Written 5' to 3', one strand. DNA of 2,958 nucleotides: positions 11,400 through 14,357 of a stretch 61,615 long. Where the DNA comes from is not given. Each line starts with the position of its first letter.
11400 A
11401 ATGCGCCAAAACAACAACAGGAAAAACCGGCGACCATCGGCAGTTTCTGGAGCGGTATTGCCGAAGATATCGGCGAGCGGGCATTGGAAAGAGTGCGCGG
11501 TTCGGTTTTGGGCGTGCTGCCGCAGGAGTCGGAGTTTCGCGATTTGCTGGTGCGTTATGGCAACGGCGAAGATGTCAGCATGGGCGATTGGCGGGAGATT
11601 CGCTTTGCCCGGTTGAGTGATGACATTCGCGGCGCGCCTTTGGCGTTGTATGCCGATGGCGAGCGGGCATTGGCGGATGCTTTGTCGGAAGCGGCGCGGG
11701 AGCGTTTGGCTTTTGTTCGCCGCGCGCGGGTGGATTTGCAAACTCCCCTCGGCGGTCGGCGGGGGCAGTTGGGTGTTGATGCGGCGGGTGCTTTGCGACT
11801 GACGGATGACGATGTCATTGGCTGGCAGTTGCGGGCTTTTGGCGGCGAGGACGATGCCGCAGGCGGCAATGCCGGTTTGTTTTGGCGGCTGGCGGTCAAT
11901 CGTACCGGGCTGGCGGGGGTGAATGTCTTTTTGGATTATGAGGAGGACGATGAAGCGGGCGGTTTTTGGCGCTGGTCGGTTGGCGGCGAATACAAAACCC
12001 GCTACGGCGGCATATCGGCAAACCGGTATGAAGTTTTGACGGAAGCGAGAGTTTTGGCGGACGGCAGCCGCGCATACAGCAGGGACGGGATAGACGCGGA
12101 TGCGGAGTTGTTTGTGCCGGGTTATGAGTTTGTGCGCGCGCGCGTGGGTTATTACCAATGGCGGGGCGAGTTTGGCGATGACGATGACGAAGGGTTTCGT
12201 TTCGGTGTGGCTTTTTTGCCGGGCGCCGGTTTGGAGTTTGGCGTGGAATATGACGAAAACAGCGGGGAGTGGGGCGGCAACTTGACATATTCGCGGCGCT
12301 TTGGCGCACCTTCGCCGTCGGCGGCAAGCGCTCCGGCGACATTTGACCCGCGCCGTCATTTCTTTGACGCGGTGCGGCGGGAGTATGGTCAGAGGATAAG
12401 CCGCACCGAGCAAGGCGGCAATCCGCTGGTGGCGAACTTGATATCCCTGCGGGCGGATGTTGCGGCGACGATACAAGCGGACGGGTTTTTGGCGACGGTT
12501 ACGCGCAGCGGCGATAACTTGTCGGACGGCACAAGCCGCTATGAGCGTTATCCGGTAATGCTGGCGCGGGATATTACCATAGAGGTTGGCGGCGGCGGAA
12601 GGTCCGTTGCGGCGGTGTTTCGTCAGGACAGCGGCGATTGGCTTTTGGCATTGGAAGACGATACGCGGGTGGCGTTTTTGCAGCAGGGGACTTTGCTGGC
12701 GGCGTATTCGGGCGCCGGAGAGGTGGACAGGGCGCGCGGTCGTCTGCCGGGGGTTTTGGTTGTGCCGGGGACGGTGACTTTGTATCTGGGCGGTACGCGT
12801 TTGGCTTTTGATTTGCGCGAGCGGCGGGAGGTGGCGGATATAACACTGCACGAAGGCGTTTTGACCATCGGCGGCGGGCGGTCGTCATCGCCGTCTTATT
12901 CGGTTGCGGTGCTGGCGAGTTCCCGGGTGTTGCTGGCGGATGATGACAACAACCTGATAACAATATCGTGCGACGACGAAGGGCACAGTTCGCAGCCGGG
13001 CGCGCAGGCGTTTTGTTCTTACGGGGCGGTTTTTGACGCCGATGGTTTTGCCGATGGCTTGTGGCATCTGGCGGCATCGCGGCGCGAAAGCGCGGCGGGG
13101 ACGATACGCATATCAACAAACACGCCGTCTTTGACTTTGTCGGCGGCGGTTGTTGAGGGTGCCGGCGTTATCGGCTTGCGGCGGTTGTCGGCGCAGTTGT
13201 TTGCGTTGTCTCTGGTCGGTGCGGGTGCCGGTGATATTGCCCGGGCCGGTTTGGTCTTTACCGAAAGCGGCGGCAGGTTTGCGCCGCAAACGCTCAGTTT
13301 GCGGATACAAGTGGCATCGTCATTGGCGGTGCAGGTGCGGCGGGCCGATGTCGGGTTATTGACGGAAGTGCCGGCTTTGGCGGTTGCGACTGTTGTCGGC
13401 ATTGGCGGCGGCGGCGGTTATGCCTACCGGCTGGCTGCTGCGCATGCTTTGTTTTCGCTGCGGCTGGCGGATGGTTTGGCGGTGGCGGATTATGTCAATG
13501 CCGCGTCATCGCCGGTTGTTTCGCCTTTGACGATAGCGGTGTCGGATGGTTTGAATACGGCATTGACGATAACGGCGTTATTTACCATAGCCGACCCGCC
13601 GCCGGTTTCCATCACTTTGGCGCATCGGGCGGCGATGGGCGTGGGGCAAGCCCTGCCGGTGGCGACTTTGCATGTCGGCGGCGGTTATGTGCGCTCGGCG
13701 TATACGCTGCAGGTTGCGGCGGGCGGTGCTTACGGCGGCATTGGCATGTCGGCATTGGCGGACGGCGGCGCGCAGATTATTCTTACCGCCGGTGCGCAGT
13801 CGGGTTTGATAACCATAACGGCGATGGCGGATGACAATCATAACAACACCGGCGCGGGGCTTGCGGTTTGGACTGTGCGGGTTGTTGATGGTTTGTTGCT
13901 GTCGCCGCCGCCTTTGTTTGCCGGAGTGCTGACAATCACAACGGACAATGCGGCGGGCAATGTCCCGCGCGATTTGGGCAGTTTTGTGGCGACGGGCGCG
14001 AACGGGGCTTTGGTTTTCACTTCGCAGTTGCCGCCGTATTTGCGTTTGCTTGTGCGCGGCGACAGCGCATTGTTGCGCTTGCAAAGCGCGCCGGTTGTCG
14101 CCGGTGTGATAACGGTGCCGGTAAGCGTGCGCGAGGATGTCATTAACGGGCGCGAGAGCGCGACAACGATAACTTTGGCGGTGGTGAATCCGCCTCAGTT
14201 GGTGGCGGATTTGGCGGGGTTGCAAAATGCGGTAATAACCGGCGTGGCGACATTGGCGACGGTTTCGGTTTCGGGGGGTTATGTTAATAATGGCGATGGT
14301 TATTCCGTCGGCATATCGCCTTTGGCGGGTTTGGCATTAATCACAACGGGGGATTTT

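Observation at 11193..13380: The anchor looks like an inverse autotransporter (type Ve) barrel - for a passenger about an order of magnitude larger than characterised family members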

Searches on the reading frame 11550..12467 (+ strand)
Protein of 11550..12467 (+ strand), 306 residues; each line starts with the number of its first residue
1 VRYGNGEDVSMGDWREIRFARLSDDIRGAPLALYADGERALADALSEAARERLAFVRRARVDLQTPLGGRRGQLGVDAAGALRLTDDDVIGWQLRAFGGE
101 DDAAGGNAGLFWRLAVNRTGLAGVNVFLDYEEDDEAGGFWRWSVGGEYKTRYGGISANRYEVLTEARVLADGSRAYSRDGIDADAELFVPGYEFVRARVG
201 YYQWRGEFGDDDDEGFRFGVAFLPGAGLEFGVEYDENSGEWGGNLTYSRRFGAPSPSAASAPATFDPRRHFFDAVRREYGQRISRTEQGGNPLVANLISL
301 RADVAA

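Call 40: find_related_loci(query=A2, collection=genome_contigs, flank=10000)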
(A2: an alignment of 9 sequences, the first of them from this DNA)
Query A2 (306 aa) in genome_contigs; peptide patterns used: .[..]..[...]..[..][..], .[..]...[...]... (x = any residue, [..] = any of these).
45 stretches matched a pattern; 24 encode a relative of the query (tblastn E <= 1e-3); 23 distinct loci.
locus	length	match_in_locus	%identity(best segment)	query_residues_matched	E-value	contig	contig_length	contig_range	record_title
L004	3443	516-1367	52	1-298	8e-89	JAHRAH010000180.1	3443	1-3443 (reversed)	MAG: Gammaproteobacteria bacterium isolate MEX2-MAG1 k127_489158_12269, whole genome shotgun sequence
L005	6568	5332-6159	50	10-299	6e-82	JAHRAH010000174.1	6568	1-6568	MAG: Gammaproteobacteria bacterium isolate MEX2-MAG1 k127_377123_11513, whole genome shotgun sequence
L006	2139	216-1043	50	10-299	8e-85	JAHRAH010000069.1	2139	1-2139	MAG: Gammaproteobacteria bacterium isolate MEX2-MAG1 k127_282159_3723, whole genome shotgun sequence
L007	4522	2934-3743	52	32-304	5e-81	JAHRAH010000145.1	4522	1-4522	MAG: Gammaproteobacteria bacterium isolate MEX2-MAG1 k127_510205_8769, whole genome shotgun sequence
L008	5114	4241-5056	50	10-295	3e-81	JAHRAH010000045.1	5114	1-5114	MAG: Gammaproteobacteria bacterium isolate MEX2-MAG1 k127_417407_2385, whole genome shotgun sequence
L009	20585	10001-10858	49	17-305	5e-81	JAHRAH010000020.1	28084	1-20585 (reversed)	MAG: Gammaproteobacteria bacterium isolate MEX2-MAG1 k127_56552_1129, whole genome shotgun sequence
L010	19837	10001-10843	49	10-304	8e-81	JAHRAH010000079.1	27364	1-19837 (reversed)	MAG: Gammaproteobacteria bacterium isolate MEX2-MAG1 k127_117677_4138, whole genome shotgun sequence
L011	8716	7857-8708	50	10-305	1e-80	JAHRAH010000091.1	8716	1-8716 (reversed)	MAG: Gammaproteobacteria bacterium isolate MEX2-MAG1 k127_503099_4773, whole genome shotgun sequence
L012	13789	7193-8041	49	10-304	7e-82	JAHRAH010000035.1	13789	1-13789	MAG: Gammaproteobacteria bacterium isolate MEX2-MAG1 k127_168632_1768, whole genome shotgun sequence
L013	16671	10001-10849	48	11-305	3e-79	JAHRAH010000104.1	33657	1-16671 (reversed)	MAG: Gammaproteobacteria bacterium isolate MEX2-MAG1 k127_147584_5729, whole genome shotgun sequence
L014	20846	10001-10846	51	9-295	5e-79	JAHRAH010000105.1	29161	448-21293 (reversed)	MAG: Gammaproteobacteria bacterium isolate MEX2-MAG1 k127_534344_5856, whole genome shotgun sequence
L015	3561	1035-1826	51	33-299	1e-77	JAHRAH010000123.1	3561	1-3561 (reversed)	MAG: Gammaproteobacteria bacterium isolate MEX2-MAG1 k127_232564_7206, whole genome shotgun sequence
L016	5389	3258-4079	49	20-304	9e-78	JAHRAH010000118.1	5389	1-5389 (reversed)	MAG: Gammaproteobacteria bacterium isolate MEX2-MAG1 k127_424693_6806, whole genome shotgun sequence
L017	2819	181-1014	48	1-289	3e-66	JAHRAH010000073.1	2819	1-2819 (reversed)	MAG: Gammaproteobacteria bacterium isolate MEX2-MAG1 k127_447782_3901, whole genome shotgun sequence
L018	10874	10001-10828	48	1-287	2e-63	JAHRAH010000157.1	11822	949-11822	MAG: Gammaproteobacteria bacterium isolate MEX2-MAG1 k127_264467_9664, whole genome shotgun sequence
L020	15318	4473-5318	46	1-295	7e-58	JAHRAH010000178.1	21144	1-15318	MAG: Gammaproteobacteria bacterium isolate MEX2-MAG1 k127_516589_12021, whole genome shotgun sequence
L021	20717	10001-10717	50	51-290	3e-56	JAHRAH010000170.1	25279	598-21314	MAG: Gammaproteobacteria bacterium isolate MEX2-MAG1 k127_432707_10996, whole genome shotgun sequence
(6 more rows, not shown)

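Call 45: search_protein_representatives(protein=window:11550-12467:+)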
Query: 306 residues. Proteins with E-value up to 0.001 (for the whole library): 366; up to 1e-10: 262; up to 1e-30: 140. The best 150 are listed.
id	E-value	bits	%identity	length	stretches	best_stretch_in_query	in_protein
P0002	5.0e-144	496.0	74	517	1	1-306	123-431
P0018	8.1e-102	357.3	62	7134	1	1-287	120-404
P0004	5.2e-100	351.4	59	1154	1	1-297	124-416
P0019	3.0e-94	332.4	57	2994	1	2-297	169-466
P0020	5.7e-86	305.2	55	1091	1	10-297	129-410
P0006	7.6e-85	301.6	52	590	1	2-286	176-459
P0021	2.1e-81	290.3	54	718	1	32-303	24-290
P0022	1.3e-80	287.6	54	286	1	44-301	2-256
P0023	5.9e-78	278.9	55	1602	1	31-295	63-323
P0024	7.4e-77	275.3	50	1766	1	21-303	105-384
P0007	3.2e-76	273.2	52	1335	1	33-304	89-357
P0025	1.0e-75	271.5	53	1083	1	31-298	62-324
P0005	4.3e-74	266.2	52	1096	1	13-286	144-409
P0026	4.4e-74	266.2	52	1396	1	29-294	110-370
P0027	9.7e-73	261.8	54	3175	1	2-292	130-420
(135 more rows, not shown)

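Call 78: find_related_loci(query=A2, collection=metagenome_contigs, flank=10000)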
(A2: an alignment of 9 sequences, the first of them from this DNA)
Query A2 (306 aa) in metagenome_contigs; peptide patterns used: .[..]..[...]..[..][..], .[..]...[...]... (x = any residue, [..] = any of these).
43 stretches matched a pattern, but none encodes a relative of the query by tblastn (E <= 1e-3).

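Call 84: search_solved_structures(query=A2, max_evalue=10, show_alignments=1)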
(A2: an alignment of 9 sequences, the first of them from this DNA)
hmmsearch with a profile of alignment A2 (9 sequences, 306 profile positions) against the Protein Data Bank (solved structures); distinct sequences matched with E-value up to 10: 4.
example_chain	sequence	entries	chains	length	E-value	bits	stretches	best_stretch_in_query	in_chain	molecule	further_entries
4e1s_A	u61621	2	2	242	1.7e-05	27.4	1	105-250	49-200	Intimin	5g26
4e1t_A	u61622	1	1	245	5.4e-05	25.8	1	101-232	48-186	Invasin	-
4kh8_A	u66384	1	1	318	0.042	16.3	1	126-183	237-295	hypothetical protein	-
4nw4_A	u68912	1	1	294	0.1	15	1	126-182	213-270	Lipoprotein S-layer protein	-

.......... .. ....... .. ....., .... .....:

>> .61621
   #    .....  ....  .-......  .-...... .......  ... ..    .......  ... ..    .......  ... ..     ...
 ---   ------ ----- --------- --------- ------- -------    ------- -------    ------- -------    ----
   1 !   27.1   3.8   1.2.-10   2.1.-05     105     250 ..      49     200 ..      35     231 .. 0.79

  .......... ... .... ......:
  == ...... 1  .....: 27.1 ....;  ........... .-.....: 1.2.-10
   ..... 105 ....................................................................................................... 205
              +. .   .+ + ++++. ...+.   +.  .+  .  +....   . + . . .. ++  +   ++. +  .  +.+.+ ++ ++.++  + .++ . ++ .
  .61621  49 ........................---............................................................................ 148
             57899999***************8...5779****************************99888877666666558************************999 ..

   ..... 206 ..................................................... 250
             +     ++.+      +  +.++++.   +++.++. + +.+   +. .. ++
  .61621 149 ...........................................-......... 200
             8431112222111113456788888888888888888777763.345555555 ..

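Call 85: search_protein_families(library=pfam, proteins=[L014:19187-20686:+, L009:13499-14998:+, L020:10818-12317:+, L021:16292-17791:+, L010:12278-13777:+], max_evalue=0.1)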
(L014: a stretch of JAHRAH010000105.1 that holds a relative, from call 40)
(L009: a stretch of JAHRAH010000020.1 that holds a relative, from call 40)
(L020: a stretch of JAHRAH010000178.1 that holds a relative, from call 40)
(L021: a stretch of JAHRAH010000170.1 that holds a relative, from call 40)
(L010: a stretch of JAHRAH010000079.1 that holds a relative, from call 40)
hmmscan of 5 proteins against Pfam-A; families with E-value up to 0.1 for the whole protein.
L014:19187-20686:+ (500 aa): 0 families

L009:13499-14998:+ (500 aa): 1 family
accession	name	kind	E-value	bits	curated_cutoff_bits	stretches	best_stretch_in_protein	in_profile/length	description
PF23532.1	Microp_apicomplexa_18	-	0.033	14.8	27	0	49-88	25-65/98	Apicomplexa microprotein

L020:10818-12317:+ (500 aa): 0 families

L021:16292-17791:+ (500 aa): 0 families

L010:12278-13777:+ (500 aa): 1 family
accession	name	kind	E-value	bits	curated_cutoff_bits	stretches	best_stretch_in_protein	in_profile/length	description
PF00028.23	Cadherin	-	0.0017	19.2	28.8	1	168-237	22-92/93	Cadherin domain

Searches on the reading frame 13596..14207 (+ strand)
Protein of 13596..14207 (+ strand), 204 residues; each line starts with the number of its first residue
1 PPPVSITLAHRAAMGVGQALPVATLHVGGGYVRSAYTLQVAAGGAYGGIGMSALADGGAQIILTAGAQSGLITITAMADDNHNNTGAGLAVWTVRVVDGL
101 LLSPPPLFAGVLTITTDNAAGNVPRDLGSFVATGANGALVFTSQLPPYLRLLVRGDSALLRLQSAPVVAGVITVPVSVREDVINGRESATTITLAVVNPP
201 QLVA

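Call 54: search_protein_families(library=pfam, alignment_id=A4, max_evalue=1)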
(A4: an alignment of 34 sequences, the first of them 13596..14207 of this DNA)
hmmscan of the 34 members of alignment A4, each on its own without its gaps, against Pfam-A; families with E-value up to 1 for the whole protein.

A. member 1, window:13596-14207:+ (204 aa): 0 families

B. families by the number of members that match (of 34 scanned): 12 families
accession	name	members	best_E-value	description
PF13573.12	SprB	4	0.063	SprB repeat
PF05345.18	He_PIG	2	0.0052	Putative Ig domain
PF18042.7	ORF_12_N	1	0.0071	ORF 12 gene product N-terminal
PF19045.5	Ligase_CoA_2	1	0.015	Ligase-CoA domain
PF02368.24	Big_2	1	0.034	Bacterial Ig-like domain (group 2)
PF14686.12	fn3_3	1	0.047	Polysaccharide lyase family 4, domain II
PF19403.5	SpaA_2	1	0.053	Prealbumin-like fold domain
PF17963.7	Big_9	1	0.061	Bacterial Ig domain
PF25215.1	HVO_B0008_C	1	0.068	HVO_B0008 C-terminal domain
PF02585.22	PIG-L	1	0.14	GlcNAc-PI de-N-acetylase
PF11401.13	Tetrabrachion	1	0.14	Tetrabrachion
PF13004.13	BACON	1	0.3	Putative binding domain, N-terminal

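Call 60: predict_structure(alignment_id=A4)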
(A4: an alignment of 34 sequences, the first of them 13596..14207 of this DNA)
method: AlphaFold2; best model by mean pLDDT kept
length: 204 residues; sequences in the alignment: 34
mean_pLDDT: 90.6   pTM: 0.75
mean pLDDT of the five models: 90.6, 89.0, 88.9, 88.8, 87.8
residues with pLDDT >= 90: 140; 70-90: 59; 50-70: 5; < 50: 0
segments of 3 or more residues with pLDDT < 50: none
pLDDT, mean of each block of 10 residues (from residue 1): 91 88 92 83 88 85 84 94 93 93 87 84 88 93 97 96 94 97 94 94 86
secondary structure, 60 per line:
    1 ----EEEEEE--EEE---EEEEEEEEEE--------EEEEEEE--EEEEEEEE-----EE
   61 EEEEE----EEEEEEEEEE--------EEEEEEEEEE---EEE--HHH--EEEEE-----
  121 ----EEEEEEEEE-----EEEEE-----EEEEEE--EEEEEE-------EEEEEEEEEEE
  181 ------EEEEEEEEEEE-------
elements in order: E5-10 E13-15 E19-28 E37-43 E46-53 E59-65 E70-79 E88-97 E101-103 E111-115 E125-133 E139-143 E149-154 E157-162 E170-180 E187-197

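Call 64: fold_search(model_id=the predicted structure, library=pdb)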
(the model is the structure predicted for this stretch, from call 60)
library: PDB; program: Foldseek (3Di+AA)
matches with E <= 10: 1756; with E <= 0.001: 350
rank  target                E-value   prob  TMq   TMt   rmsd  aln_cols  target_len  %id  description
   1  4m00_A                1.2e-07  1.00  0.33  0.15  15.6       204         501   18  Crystal structure of the ligand binding region of staphylococcal adhesion SraP (released 2014-06-18)
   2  6e6b_B                1.5e-07  1.00  0.37  0.14  16.5       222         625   14  Crystal structure of the Protocadherin GammaB4 extracellular domain (released 2019-04-10)
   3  4zpn_A                1.5e-07  1.00  0.35  0.23  17.6       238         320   16  Crystal Structure of Protocadherin Gamma C5 EC1-3 with extended N-terminus (released 2015-10-28)
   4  4zpn_B                1.6e-07  1.00  0.36  0.24  18.3       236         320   15  Crystal Structure of Protocadherin Gamma C5 EC1-3 with extended N-terminus (released 2015-10-28)
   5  5tfm                  2.4e-07  1.00  0.37  0.24  15.5       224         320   13  Crystal Structure of Human Cadherin-23 EC6-8 (released 2017-12-27)
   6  5dzy_C                3.0e-07  1.00  0.37  0.19  17.6       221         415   15  Protocadherin beta 8 extracellular cadherin domains 1-4 (released 2016-05-04)
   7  5szo_B                3.0e-07  1.00  0.38  0.20  17.6       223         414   14  Protocadherin Gamma B7 extracellular cadherin domains 1-4 P41212 crystal form (released 2016-10-19)
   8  5dzy_E                3.2e-07  1.00  0.36  0.19  17.8       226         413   15  Protocadherin beta 8 extracellular cadherin domains 1-4 (released 2016-05-04)
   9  5co1_A                3.9e-07  1.00  0.42  0.41  16.0       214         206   10  Crystal Structure of Zebrafish Protocadherin-19 EC3-4 (released 2016-11-02)
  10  6vfw_E                4.3e-07  1.00  0.37  0.20  17.9       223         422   12  Crystal structure of human delta protocadherin 10 EC1-EC4 (released 2020-03-11)
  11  5dzy_D                4.3e-07  1.00  0.35  0.19  17.7       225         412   17  Protocadherin beta 8 extracellular cadherin domains 1-4 (released 2016-05-04)
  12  6e6b_A                4.6e-07  1.00  0.35  0.13  16.8       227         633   13  Crystal structure of the Protocadherin GammaB4 extracellular domain (released 2019-04-10)
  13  6vfu_A                4.8e-07  1.00  0.41  0.21  18.5       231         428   12  Crystal structure of human protocadherin 19 EC1-EC4 (released 2020-03-11)
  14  5v5x_A                5.9e-07  1.00  0.37  0.19  16.9       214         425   14  Protocadherin gammaB7 EC3-6 cis-dimer structure (released 2017-11-01)
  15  6vg1_A                5.9e-07  1.00  0.36  0.13  16.8       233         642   12  xenopus protocadherin 8.1 EC1-6 (released 2020-03-11)
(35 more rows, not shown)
